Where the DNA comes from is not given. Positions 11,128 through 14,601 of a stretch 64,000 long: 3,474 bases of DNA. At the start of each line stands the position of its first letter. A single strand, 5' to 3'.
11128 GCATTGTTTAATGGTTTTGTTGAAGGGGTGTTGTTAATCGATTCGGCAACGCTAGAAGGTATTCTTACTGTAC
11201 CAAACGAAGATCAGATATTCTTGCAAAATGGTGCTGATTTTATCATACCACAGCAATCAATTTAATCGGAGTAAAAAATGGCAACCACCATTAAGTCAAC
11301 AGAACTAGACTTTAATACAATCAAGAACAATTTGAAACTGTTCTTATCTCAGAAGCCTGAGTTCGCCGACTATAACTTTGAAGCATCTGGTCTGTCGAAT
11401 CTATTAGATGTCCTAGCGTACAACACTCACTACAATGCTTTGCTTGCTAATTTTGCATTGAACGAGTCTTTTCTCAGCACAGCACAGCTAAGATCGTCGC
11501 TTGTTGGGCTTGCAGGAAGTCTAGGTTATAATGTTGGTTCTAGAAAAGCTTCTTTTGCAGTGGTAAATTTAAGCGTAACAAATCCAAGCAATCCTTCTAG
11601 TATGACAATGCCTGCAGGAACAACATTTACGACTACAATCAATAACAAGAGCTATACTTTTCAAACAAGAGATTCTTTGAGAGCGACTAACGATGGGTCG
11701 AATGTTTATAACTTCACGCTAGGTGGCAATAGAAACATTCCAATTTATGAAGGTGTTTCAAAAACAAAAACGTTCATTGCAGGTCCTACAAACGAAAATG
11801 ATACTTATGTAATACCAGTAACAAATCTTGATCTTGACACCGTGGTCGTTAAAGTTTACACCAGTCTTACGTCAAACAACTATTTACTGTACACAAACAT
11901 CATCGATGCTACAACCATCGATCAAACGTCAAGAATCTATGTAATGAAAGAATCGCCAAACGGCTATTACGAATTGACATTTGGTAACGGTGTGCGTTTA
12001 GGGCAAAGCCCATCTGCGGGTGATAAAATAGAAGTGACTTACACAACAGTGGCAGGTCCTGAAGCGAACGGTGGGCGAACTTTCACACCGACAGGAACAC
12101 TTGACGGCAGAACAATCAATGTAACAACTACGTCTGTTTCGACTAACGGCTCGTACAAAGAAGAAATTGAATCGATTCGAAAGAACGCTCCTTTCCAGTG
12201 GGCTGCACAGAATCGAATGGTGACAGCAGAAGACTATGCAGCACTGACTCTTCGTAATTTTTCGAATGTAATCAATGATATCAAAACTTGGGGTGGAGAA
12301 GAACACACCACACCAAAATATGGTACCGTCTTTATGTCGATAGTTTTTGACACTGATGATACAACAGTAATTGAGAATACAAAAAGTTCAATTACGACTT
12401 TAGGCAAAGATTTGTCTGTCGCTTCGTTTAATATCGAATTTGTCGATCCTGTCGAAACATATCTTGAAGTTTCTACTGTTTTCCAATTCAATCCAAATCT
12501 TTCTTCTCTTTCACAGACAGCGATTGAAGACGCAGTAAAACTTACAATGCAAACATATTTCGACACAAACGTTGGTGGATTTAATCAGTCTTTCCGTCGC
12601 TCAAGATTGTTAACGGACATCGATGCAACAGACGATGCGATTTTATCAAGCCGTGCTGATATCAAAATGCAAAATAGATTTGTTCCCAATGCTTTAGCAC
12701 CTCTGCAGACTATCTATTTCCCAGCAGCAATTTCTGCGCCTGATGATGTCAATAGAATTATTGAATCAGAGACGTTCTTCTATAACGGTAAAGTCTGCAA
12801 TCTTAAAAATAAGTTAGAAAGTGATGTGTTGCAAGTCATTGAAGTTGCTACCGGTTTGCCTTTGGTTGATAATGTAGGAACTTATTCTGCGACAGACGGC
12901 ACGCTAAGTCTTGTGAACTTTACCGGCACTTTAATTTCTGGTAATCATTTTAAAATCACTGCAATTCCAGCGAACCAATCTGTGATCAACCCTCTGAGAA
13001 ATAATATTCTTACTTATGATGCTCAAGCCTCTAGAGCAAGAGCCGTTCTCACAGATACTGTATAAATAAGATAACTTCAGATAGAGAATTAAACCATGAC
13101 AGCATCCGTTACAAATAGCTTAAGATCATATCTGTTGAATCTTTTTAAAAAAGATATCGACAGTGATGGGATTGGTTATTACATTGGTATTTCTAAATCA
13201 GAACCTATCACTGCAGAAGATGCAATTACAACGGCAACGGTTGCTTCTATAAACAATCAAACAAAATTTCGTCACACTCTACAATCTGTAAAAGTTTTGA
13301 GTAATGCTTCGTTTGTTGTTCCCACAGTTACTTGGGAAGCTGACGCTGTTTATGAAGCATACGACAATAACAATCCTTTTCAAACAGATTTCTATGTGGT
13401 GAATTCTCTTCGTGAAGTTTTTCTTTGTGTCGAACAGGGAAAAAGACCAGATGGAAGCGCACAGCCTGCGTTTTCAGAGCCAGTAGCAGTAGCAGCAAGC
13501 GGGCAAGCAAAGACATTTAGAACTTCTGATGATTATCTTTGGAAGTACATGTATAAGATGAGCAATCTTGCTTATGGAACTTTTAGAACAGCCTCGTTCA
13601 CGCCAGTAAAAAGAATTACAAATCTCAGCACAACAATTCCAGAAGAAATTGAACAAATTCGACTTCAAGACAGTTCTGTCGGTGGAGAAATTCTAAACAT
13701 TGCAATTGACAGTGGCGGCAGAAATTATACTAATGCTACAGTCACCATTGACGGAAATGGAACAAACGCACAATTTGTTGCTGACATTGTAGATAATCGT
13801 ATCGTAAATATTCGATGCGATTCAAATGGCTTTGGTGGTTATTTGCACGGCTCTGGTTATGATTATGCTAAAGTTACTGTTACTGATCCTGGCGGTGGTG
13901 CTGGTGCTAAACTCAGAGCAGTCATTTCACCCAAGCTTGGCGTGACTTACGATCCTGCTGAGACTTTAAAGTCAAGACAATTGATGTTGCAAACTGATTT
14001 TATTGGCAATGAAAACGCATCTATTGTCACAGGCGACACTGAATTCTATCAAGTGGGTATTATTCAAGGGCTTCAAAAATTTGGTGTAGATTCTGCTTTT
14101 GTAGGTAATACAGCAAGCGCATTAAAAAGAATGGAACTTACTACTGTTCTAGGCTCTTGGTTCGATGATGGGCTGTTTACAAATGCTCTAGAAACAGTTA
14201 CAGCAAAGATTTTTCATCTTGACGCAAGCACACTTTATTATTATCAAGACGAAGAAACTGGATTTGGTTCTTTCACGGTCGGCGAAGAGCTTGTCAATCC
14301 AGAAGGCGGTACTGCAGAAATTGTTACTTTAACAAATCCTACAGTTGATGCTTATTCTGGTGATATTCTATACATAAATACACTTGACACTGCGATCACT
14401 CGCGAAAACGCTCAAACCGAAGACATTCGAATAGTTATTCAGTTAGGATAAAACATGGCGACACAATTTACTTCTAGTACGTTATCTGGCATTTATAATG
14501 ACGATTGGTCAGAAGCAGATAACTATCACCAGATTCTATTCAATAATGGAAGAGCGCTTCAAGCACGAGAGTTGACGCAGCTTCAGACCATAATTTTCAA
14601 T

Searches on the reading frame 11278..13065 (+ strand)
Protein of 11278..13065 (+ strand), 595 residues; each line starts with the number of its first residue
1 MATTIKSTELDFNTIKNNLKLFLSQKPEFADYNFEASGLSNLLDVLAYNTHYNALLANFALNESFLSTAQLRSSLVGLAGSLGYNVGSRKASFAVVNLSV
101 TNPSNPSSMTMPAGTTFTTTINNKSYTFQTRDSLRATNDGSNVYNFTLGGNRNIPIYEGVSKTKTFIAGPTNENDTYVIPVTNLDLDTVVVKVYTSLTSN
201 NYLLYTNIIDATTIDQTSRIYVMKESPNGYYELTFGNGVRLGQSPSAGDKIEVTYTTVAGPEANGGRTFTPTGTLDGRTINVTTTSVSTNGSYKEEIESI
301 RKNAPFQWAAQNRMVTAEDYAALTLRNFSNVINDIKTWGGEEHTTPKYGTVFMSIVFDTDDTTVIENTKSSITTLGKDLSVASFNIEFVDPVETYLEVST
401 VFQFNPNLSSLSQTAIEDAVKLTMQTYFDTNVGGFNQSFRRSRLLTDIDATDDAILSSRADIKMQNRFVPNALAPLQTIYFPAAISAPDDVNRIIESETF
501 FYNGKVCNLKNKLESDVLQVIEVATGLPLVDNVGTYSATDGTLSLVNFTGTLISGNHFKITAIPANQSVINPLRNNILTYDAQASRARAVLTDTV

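Call 6: search_protein_families(library=pfam, proteins=[window:11278-13065:+], max_evalue=0.01)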
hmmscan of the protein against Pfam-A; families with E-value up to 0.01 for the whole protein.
window:11278-13065:+ (595 aa): 2 families
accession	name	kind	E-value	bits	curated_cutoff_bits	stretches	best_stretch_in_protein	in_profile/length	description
PF21379.2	Gp6-like_1st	-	2e-19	69.6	27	1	12-84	2-74/74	Baseplate wedge protein gp6-like, helical domain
PF21871.1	Gp6_C-III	-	1.9e-07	31.4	27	1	415-464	24-73/76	Baseplate structural protein gp6, C-terminal domain III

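Call 7: search_protein_families(library=phrogs, proteins=[window:11278-13065:+], max_evalue=0.001)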
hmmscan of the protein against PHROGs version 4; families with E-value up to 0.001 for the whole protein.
window:11278-13065:+ (595 aa): 3 families
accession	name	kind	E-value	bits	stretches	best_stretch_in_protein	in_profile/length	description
phrog_219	-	tail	3e-125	420.1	1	4-582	3-581/598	baseplate wedge subunit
phrog_1369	-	tail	3.9e-15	56.6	1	55-343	47-322/489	baseplate protein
phrog_10646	-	tail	5.7e-12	45.4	2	7-98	28-120/1142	baseplate wedge subunit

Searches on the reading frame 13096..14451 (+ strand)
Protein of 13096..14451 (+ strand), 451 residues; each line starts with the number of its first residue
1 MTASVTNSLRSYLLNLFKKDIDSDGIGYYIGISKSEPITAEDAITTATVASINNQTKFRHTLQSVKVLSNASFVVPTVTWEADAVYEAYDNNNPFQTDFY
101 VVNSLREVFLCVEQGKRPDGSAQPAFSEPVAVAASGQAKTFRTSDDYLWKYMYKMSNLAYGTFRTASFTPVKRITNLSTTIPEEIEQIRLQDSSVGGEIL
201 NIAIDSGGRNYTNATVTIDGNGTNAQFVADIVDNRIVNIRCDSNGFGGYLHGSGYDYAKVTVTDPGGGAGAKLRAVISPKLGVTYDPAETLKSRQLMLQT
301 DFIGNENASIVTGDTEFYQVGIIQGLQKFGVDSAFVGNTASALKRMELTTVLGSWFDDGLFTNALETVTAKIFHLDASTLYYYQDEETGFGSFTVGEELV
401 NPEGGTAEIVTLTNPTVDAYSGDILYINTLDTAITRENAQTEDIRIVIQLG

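Call 6: search_protein_families(library=pfam, proteins=[window:13096-14451:+], max_evalue=0.01)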
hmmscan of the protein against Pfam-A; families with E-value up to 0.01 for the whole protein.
window:13096-14451:+ (451 aa): 0 families

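Call 7: search_protein_families(library=phrogs, proteins=[window:13096-14451:+], max_evalue=0.001)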
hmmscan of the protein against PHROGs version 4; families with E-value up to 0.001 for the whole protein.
window:13096-14451:+ (451 aa): 1 family
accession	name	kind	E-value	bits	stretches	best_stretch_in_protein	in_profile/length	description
phrog_438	-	tail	2.5e-56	192.8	1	1-450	1-478/478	baseplate wedge subunit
